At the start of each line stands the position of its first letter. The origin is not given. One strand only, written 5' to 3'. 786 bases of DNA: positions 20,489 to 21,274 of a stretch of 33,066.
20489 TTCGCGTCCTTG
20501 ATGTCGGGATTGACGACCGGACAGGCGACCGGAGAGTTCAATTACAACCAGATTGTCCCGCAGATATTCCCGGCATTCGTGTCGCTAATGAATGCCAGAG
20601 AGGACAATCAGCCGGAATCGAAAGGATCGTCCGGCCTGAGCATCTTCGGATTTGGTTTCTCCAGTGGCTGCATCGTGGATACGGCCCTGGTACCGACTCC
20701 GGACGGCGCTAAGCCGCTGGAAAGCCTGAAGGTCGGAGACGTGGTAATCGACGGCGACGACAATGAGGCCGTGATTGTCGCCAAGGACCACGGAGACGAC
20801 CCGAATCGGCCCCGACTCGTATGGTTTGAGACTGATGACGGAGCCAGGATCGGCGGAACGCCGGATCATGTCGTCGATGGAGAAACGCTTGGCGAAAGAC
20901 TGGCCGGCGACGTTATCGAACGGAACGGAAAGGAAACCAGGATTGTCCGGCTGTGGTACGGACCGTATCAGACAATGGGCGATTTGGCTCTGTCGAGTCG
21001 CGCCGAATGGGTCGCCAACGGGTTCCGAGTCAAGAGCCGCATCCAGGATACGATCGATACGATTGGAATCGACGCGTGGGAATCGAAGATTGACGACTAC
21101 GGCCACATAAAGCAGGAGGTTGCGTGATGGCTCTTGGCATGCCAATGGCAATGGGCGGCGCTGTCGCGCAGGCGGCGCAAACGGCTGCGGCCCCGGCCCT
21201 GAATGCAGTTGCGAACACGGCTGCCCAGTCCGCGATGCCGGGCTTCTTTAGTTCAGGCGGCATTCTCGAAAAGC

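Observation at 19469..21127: Virion-module protein ending in a Hint (Hedgehog/intein-like) autoprocessing domain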

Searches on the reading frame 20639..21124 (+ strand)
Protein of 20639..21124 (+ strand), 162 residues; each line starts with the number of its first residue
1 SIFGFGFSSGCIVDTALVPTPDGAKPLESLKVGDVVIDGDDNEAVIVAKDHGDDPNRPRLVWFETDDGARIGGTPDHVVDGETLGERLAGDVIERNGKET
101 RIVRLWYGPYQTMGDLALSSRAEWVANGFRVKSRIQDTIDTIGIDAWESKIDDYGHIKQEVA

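Call 13: find_homologous_proteins(query=window:20639-21124:+, max_evalue=10)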
Query window:20639-21124:+: 168 candidates shared short words with the query, none scored E <= 10.

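Call 28: search_solved_structures(query=A2, max_evalue=1, show_alignments=3)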
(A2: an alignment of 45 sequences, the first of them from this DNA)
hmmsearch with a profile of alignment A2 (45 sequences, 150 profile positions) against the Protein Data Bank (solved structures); distinct sequences matched with E-value up to 1: 36.
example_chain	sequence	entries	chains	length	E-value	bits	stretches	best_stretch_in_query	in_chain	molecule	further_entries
6qaz_A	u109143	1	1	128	5.9e-10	42.2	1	7-125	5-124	cyanophage-like gp41-1 intein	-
2lwy_A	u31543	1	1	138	4.3e-08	36.2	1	10-100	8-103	BACTERIAL INTEIN-LIKE DOMAIN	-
6riz_A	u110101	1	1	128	9.1e-08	35.1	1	7-125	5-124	gp41-1 intein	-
6rpq_A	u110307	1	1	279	7.3e-05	25.7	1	43-128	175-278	Ubiquitin-like protein SMT3,1108aa long hypothetical cell division control protein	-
2jmz_A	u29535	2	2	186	0.00014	24.8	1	52-128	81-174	Hypothetical protein MJ0781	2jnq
6y75_A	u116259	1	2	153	0.00028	23.8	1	14-129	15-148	NAD(P)(+)--arginine ADP-ribosyltransferase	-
6y75_B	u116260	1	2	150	0.00029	23.8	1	14-128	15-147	NAD(P)(+)--arginine ADP-ribosyltransferase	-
6tmm_AAA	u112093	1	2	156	0.0003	23.7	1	14-129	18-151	NAD(P)(+)--arginine ADP-ribosyltransferase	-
6tmm_BBB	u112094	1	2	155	0.00031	23.7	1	14-129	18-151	NAD(P)(+)--arginine ADP-ribosyltransferase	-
6rix_A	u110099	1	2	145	0.00072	22.5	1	12-44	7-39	Replicative DNA helicase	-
6riy_A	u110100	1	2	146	0.00073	22.5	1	12-44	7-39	Replicative DNA helicase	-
5k08_A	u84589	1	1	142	0.00073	22.5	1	55-128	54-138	RecA mini intein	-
5i0a_A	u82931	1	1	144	0.00074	22.4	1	55-128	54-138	Intein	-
1gpp_A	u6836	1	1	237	0.00096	22.1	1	3-47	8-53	ENDONUCLEASE PI-SCEI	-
2in0_A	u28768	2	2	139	0.0011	21.9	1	55-128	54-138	Endonuclease PI-MtuI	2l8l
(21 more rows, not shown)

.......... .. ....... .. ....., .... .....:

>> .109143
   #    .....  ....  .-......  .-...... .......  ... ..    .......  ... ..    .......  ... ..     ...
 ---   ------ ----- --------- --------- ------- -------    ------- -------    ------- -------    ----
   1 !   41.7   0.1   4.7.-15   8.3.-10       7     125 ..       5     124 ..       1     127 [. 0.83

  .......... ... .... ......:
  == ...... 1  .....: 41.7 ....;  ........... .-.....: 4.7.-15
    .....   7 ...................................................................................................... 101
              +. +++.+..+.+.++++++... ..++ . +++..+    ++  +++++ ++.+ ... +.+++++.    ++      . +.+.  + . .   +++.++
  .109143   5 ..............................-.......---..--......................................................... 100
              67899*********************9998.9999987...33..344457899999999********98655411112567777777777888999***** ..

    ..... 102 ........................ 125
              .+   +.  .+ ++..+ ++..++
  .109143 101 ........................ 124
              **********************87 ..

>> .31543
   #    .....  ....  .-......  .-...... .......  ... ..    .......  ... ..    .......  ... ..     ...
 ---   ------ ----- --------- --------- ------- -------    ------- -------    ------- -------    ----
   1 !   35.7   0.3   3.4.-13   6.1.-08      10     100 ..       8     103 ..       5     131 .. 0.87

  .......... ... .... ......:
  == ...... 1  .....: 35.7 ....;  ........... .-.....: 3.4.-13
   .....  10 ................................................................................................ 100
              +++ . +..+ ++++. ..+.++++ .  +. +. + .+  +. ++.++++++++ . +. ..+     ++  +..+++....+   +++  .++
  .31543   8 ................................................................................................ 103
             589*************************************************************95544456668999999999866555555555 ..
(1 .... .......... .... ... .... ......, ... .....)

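Call 29: search_protein_families(library=pfam, alignment_id=A2, max_evalue=0.01)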
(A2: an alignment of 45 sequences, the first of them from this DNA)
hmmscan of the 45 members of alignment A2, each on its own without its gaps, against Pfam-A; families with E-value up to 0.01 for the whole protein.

A. member 1, seq(157 aa): 2 families
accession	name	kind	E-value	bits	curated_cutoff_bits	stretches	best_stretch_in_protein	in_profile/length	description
PF01079.26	Hint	-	0.00095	19.2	29.7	1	4-74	11-86/213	Hint module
PF13403.11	Hint_2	-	0.0086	16.9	28.4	0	6-41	2-37/147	Hint domain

B. families by the number of members that match (of 45 scanned): 4 families
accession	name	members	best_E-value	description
PF01079.26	Hint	17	2.9e-07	Hint module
PF13403.11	Hint_2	9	4.9e-06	Hint domain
PF05203.21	Hom_end_hint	2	3.2e-05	Hom_end-associated Hint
PF14623.11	Vint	1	0.0035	Hint-domain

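Call 30: find_homologous_proteins(query=A2, max_evalue=0.001)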
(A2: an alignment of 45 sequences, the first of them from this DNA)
Query A2 (45 sequences) (157 aa, profile of the alignment): 223 proteins with E <= 0.001 among 3328 candidates; the best 120 are listed.
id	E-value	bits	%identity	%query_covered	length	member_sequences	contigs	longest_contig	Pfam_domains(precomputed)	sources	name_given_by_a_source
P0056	8.1e-24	102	30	89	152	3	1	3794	PF13403.12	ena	-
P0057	9.2e-21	92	31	81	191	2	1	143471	PF13403.12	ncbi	ncbi:MAG: Hint domain-containing protein [Verrucomicrobiales bacterium]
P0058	1.2e-20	92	30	82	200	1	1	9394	PF13403.12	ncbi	-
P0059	1.5e-20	91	30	82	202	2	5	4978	PF13403.12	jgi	jgi:hypothetical protein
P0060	1.9e-20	91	27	46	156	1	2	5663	PF13403.12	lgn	-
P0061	2.9e-20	90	40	45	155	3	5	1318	PF13403.12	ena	-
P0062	3.4e-20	90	31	82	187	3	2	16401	PF13403.12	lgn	-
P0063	4.3e-20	90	38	50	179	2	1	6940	PF13403.12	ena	-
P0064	5.4e-20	90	27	83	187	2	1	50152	-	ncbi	-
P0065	9.0e-20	89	29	82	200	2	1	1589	PF13403.12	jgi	-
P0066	1.4e-19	88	29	85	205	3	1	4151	PF13403.12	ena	-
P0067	1.5e-19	88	31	84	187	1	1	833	PF13403.12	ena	-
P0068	1.5e-19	88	38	45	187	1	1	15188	PF13403.12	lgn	-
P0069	1.8e-19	88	28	46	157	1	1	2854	PF13403.12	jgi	jgi:hypothetical protein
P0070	1.9e-19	88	30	83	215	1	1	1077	PF13403.12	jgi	jgi:hypothetical protein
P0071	2.1e-19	88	27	81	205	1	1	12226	PF13403.12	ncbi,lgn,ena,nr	ncbi:MAG: hypothetical protein O3C21_14630 [Verrucomicrobia bacterium]|nr:hypothetical protein [Verr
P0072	2.1e-19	88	33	62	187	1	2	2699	PF13403.12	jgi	-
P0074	3.0e-19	87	33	84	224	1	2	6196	PF13403.12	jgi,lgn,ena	jgi:hypothetical protein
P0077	5.4e-19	86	30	83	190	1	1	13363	PF13403.12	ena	-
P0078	5.4e-19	86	29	83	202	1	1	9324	PF01079.26,PF13403.12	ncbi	-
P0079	5.9e-19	86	34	45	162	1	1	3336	PF13403.12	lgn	-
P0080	8.7e-19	86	32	57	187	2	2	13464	PF13403.12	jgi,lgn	-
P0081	9.9e-19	85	27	82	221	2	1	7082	PF13403.12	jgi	jgi:hypothetical protein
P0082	1.1e-18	85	27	83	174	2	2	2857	PF13403.12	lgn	-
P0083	1.4e-18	85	33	52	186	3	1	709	PF13403.12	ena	-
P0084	1.4e-18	85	31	46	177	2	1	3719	PF13403.12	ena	-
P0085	1.5e-18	85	35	45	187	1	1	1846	PF13403.12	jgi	-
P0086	1.5e-18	85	34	45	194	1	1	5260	PF13403.12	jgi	-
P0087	1.6e-18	85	27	83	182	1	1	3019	PF13403.12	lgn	-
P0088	1.7e-18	85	26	87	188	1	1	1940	PF13403.12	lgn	-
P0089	1.8e-18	85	36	45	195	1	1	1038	PF13403.12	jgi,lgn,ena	-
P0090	2.4e-18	84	29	83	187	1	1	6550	PF13403.12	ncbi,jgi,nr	ncbi:MAG: hypothetical protein GXP30_06745 [Verrucomicrobia bacterium]|nr:hypothetical protein [Verr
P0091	3.1e-18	84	35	52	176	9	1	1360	PF01079.26,PF13403.12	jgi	-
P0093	3.8e-18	84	30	83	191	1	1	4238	PF13403.12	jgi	-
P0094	4.8e-18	83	29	83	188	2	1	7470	PF13403.12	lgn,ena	-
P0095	4.8e-18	83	33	45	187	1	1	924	PF13403.12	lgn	-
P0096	4.9e-18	83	36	45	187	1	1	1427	PF13403.12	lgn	-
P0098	6.3e-18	83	34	55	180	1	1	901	PF13403.12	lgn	-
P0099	6.4e-18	83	29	83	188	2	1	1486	PF13403.12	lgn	-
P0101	7.8e-18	82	33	83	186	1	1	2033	PF13403.12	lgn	-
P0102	8.6e-18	82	36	45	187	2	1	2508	PF13403.12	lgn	-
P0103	8.7e-18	82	38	46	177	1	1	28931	PF13403.12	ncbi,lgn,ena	-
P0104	9.6e-18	82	27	52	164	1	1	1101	PF13403.12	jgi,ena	-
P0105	1.0e-17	82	29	81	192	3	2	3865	PF13403.12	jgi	jgi:hypothetical protein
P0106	1.2e-17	82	28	62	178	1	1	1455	PF13403.12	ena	-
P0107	1.2e-17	82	27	82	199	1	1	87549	PF13403.12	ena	-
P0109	1.3e-17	82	33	62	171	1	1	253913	PF13403.12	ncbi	-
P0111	2.0e-17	81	27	83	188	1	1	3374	PF13403.12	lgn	-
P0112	2.2e-17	81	26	62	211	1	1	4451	PF13403.12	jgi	-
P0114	2.4e-17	81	30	46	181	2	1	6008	PF13403.12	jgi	jgi:hypothetical protein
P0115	2.6e-17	81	30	83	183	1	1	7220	PF13403.12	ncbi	-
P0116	2.6e-17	81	31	46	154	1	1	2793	PF13403.12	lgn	-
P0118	3.1e-17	81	31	64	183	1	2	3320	PF13403.12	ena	-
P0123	3.7e-17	80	30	48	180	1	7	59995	PF13403.12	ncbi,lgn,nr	ncbi:MAG: hypothetical protein KA004_07320 [Verrucomicrobiales bacterium]|nr:hypothetical protein [V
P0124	4.7e-17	80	27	91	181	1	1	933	PF13403.12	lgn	-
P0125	5.7e-17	80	32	62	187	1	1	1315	PF13403.12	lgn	-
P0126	5.8e-17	80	35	54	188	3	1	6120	PF13403.12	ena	-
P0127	5.8e-17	80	30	52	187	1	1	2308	PF13403.12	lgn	-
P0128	6.0e-17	80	37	54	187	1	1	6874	PF13403.12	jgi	-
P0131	7.6e-17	79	39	54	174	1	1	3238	PF13403.12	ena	-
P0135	8.6e-17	79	31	55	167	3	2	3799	PF13403.12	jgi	-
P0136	9.3e-17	79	30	54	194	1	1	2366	PF13403.12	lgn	-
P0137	9.8e-17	79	30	52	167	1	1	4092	PF13403.12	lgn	-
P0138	1.0e-16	79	26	53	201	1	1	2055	PF13403.12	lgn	-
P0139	1.1e-16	79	29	82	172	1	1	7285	PF01079.26,PF13403.12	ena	-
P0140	1.1e-16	79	70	6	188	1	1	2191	PF13403.12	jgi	-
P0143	1.6e-16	78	27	62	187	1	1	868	PF13403.12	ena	-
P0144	1.7e-16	78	34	45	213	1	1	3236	PF13403.12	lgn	-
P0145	1.9e-16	78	29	82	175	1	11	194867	PF13403.12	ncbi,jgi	jgi:hypothetical protein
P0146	2.0e-16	78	31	77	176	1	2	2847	PF13403.12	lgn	-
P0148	2.5e-16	78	29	83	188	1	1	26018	PF13403.12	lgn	-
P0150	3.5e-16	77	26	56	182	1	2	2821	PF13403.12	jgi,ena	-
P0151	3.9e-16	77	29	52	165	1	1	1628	PF13403.12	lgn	-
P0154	4.2e-16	77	31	53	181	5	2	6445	PF13403.12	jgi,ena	jgi:hypothetical protein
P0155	4.2e-16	77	27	52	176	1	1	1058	PF13403.12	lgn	-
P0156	4.5e-16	77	40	29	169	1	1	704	PF13403.12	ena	-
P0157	4.9e-16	77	34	45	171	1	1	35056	PF13403.12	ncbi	-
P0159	5.3e-16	77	31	52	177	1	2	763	PF13403.12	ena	-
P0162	7.9e-16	76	27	53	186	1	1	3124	PF13403.12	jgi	jgi:hypothetical protein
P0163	9.0e-16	76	33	64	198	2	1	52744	PF13403.12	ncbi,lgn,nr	ncbi:MAG: Hint domain-containing protein [Verrucomicrobiales bacterium]|nr:Hint domain-containing pr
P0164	9.2e-16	76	30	54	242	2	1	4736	PF13403.12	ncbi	-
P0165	1.1e-15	75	31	46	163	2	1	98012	PF13403.12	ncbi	-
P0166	1.2e-15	75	32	45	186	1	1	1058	PF13403.12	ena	-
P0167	1.3e-15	75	29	52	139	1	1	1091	PF13403.12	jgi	jgi:hypothetical protein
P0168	1.4e-15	75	32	53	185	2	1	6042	PF13403.12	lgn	-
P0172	1.5e-15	75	39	48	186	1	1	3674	PF13403.12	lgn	-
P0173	1.6e-15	75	36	46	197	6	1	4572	PF13403.12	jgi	jgi:hypothetical protein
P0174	1.6e-15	75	32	53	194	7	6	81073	PF13403.12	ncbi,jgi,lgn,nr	ncbi:MAG: Hint domain-containing protein [Akkermansiaceae bacterium]|jgi:hypothetical protein|nr:Hin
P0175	1.7e-15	75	32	54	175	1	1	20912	PF13403.12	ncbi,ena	-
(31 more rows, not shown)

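Call 52: predict_structure(alignment_id=A2)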
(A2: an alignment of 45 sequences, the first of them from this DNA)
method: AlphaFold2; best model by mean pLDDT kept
length: 157 residues; sequences in the alignment: 45
mean_pLDDT: 93.8   pTM: 0.88
mean pLDDT of the five models: 93.8, 93.6, 93.6, 93.4, 92.8
residues with pLDDT >= 90: 134; 70-90: 17; 50-70: 4; < 50: 2
segments of 3 or more residues with pLDDT < 50: none
pLDDT, mean of each block of 10 residues (from residue 1): 81 98 98 98 92 94 98 97 98 98 95 98 98 94 89 68
secondary structure, 60 per line:
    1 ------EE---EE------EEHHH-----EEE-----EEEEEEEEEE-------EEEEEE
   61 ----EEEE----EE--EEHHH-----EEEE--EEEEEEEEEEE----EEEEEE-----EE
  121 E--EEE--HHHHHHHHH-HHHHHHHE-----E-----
elements in order: E30-32 E38-47 E55-60 E65-68 E87-90 E93-103 E108-113 E119-121 E124-126 H129-137 H139-145

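Call 82: fold_search(model_id=the predicted structure, library=pdb)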
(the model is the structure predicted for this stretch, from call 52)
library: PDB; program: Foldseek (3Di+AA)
matches with E <= 10: 303; with E <= 0.001: 46
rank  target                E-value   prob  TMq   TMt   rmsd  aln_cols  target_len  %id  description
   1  6qaz                  1.2e-07  1.00  0.67  0.81   2.6       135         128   18  Crystal structure of gp41-1 intein (released 2019-11-13)
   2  6riz                  1.6e-07  1.00  0.68  0.83   2.5       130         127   17  Crystal structure of gp41-1 intein (C1A, F65W, D107C) (released 2020-04-29)
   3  6bs8_C                1.8e-06  1.00  0.62  0.76   2.4       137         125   16  The class 3 DnaB intein from Mycobacterium smegmatis (released 2018-11-21)
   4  6riy_B                2.3e-06  1.00  0.63  0.75   3.1       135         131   16  Crystal structure of MchDnaB-1 intein (N145AA) (released 2020-05-13)
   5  6rix_A                2.7e-06  1.00  0.64  0.76   3.0       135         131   18  Crystal structure of MchDnaB-1 intein (released 2020-05-13)
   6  6riy_A                3.2e-06  1.00  0.65  0.77   2.7       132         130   17  Crystal structure of MchDnaB-1 intein (N145AA) (released 2020-05-13)
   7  6bs8_A                3.2e-06  1.00  0.60  0.73   3.0       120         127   18  The class 3 DnaB intein from Mycobacterium smegmatis (released 2018-11-21)
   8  6frh_A                4.4e-06  1.00  0.64  0.63   3.4       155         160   17  Crystal structure of Ssp DnaB Mini-Intein variant M86 (released 2019-01-30)
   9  6bs8_B                5.4e-06  1.00  0.64  0.76   3.0       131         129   16  The class 3 DnaB intein from Mycobacterium smegmatis (released 2018-11-21)
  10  6rix_B                5.4e-06  1.00  0.63  0.75   3.0       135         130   17  Crystal structure of MchDnaB-1 intein (released 2020-05-13)
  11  6frh_B                6.7e-06  1.00  0.66  0.69   3.5       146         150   17  Crystal structure of Ssp DnaB Mini-Intein variant M86 (released 2019-01-30)
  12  6y75_A                7.1e-06  1.00  0.64  0.66   3.6       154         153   14  BIL2 domain from T.thermophila BUBL1 locus (C1A-N143A) (released 2021-02-03)
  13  6tmm_BBB              8.3e-06  1.00  0.63  0.64   3.6       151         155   14  BIL2 domain from T.thermophila BUBL1 locus (C1A-N143A) (released 2020-12-16)
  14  6y75_B                8.8e-06  1.00  0.65  0.67   3.6       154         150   14  BIL2 domain from T.thermophila BUBL1 locus (C1A-N143A) (released 2021-02-03)
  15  6frg                  1.1e-05  1.00  0.65  0.64   3.3       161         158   16  Crystal structure of G-1F mutant of Ssp DnaB Mini-Intein variant M86 (released 2019-01-30)
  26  2lwy_MODEL_1_A        5.1e-05  1.00  0.64  0.72   3.1       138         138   14  Solution Structure of Bacterial Intein-Like domain from Clostridium thermocellum (released 2013-05-08)
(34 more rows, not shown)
